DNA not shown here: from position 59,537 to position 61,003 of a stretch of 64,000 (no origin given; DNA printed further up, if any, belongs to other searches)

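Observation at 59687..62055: Convergent pair of paralogous Rieske/mononuclear-iron oxygenases next to a glycosylated family-5 binding protein, with no reductase partner in the window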

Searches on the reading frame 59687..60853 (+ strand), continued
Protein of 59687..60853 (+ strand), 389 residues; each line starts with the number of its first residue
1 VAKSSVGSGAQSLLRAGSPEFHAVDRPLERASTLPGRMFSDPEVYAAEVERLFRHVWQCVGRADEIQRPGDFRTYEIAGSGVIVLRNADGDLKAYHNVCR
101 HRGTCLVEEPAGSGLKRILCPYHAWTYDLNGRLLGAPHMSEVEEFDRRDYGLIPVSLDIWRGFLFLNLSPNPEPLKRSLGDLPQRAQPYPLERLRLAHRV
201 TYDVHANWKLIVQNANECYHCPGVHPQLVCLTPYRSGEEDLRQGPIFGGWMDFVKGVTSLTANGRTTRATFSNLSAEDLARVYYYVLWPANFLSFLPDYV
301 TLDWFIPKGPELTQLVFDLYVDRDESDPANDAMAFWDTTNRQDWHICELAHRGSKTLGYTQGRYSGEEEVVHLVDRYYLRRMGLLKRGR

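Call 82: find_encoding_contigs(protein=P0160, flank=10000, max_places=1)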
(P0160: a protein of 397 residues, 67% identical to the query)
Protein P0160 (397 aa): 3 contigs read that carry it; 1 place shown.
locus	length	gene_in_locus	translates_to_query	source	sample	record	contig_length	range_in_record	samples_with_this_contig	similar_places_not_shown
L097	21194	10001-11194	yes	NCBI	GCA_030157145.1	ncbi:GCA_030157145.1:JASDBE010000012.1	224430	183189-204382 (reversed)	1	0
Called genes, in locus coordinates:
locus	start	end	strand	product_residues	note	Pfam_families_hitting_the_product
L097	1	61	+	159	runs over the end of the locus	PF06240:COXG, PF10604:Polyketide_cyc2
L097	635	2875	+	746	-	PF00384:Molybdopterin, PF01568:Molydop_binding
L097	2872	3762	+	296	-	PF02634:FdhD-NarQ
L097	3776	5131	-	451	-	PF00202:Aminotran_3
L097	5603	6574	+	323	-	PF00005:ABC_tran, PF08352:oligo_HPY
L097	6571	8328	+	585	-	PF00005:ABC_tran, PF08352:oligo_HPY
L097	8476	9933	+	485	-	PF06253:MTTB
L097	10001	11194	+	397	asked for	PF00355:Rieske, PF00848:Ring_hydroxyl_A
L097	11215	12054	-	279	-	PF12911:OppC_N (weak), PF00528:BPD_transp_1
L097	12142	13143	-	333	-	PF19300:BPD_transp_1_N (weak), PF00528:BPD_transp_1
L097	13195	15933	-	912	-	PF00496:SBP_bac_5, PF18911:PKD_4, PF00801:PKD, PF13620:CarboxypepD_reg, PF13715:CarbopepD_reg_2 (faint), PF13620:CarboxypepD_reg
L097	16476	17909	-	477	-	PF06253:MTTB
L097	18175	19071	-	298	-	PF00809:Pterin_bind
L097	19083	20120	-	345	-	PF02219:MTHFR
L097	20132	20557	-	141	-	PF12225:DUF5981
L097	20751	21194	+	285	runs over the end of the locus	PF01717:Meth_synt_2 (weak)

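Call 84: find_encoding_contigs(protein=P0139, flank=10000, max_places=1)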
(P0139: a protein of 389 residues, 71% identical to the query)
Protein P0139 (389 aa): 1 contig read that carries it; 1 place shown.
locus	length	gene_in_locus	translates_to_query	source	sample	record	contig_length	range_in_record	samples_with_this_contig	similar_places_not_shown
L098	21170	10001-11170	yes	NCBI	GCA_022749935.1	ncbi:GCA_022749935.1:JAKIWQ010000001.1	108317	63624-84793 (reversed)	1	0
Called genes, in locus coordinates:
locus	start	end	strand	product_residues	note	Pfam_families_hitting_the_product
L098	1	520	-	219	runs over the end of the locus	PF03070:TENA_THI-4, PF14518:Haem_oxygenas_2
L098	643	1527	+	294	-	PF01370:Epimerase (weak), PF05368:NmrA, PF13460:NAD_binding_10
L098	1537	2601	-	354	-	PF00005:ABC_tran, PF13304:AAA_21 (faint), PF08352:oligo_HPY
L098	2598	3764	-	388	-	PF00005:ABC_tran, PF02463:SMC_N (faint), PF13304:AAA_21 (weak), PF08352:oligo_HPY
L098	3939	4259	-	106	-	PF02311:AraC_binding (weak), PF07883:Cupin_2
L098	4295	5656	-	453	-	PF00890:FAD_binding_2, PF01266:DAO, PF01494:FAD_binding_3 (faint), PF01593:Amino_oxidase, PF07992:Pyr_redox_2 (faint), PF12831:FAD_oxidored (faint), PF13450:NAD_binding_8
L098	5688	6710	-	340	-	PF00528:BPD_transp_1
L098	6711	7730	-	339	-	PF00528:BPD_transp_1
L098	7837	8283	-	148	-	PF10604:Polyketide_cyc2 (weak)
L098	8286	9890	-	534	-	PF01266:DAO (weak), PF01593:Amino_oxidase, PF12831:FAD_oxidored (faint), PF13450:NAD_binding_8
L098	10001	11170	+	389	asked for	PF00355:Rieske, PF00848:Ring_hydroxyl_A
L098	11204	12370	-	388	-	PF00355:Rieske, PF00848:Ring_hydroxyl_A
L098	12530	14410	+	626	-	PF00496:SBP_bac_5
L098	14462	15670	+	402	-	PF03435:Sacchrp_dh_NADP, PF16653:Sacchrp_dh_C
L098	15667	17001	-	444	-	PF00202:Aminotran_3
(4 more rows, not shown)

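Call 85: find_encoding_contigs(protein=P0207, flank=10000, max_places=1)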
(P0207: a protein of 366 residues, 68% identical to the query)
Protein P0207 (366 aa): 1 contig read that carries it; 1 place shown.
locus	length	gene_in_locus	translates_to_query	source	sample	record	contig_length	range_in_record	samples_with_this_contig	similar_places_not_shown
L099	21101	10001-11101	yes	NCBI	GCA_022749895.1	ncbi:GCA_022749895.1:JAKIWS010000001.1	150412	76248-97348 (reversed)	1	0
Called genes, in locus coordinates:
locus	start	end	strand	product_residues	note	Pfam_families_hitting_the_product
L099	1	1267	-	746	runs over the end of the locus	PF06202:GDE_C, PF22422:MGH1-like_GH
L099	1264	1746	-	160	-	-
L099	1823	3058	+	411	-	PF03435:Sacchrp_dh_NADP, PF16653:Sacchrp_dh_C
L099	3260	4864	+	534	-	PF00202:Aminotran_3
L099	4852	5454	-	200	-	-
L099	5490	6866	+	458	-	PF00202:Aminotran_3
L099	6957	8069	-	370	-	PF03435:Sacchrp_dh_NADP, PF16653:Sacchrp_dh_C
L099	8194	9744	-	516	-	PF00070:Pyr_redox (faint), PF00890:FAD_binding_2 (faint), PF01266:DAO (weak), PF01593:Amino_oxidase, PF01946:Thi4 (faint), PF03486:HI0933_like (faint), PF12831:FAD_oxidored (weak), PF13450:NAD_binding_8, +1 more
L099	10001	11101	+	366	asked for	PF00355:Rieske, PF00848:Ring_hydroxyl_A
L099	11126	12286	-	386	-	PF00355:Rieske, PF00848:Ring_hydroxyl_A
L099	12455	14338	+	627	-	PF00496:SBP_bac_5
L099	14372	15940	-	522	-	PF00890:FAD_binding_2 (faint), PF01266:DAO (weak), PF01593:Amino_oxidase, PF01946:Thi4 (faint), PF07992:Pyr_redox_2 (weak), PF12831:FAD_oxidored (weak), PF13450:NAD_binding_8, PF01266:DAO (weak), +1 more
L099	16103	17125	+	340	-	PF19300:BPD_transp_1_N (faint), PF00528:BPD_transp_1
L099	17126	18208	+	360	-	PF00528:BPD_transp_1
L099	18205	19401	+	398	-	PF02463:SMC_N (faint), PF00005:ABC_tran, PF13304:AAA_21 (weak), PF08352:oligo_HPY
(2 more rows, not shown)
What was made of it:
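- Two further MAGs show the same convergent arrangement (calls 84, 85).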

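Call 86: search_protein_families(library=pfam, proteins=[L097:8476-9930:+], max_evalue=0.00001)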
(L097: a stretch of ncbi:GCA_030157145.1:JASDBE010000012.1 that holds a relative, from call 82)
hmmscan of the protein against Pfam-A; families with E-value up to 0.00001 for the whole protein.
L097:8476-9930:+ (485 aa): 1 family
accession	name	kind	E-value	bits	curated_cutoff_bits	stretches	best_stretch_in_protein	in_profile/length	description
PF06253.16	MTTB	-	1.8e-100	336.8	25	1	4-476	30-494/500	Trimethylamine methyltransferase (MTTB)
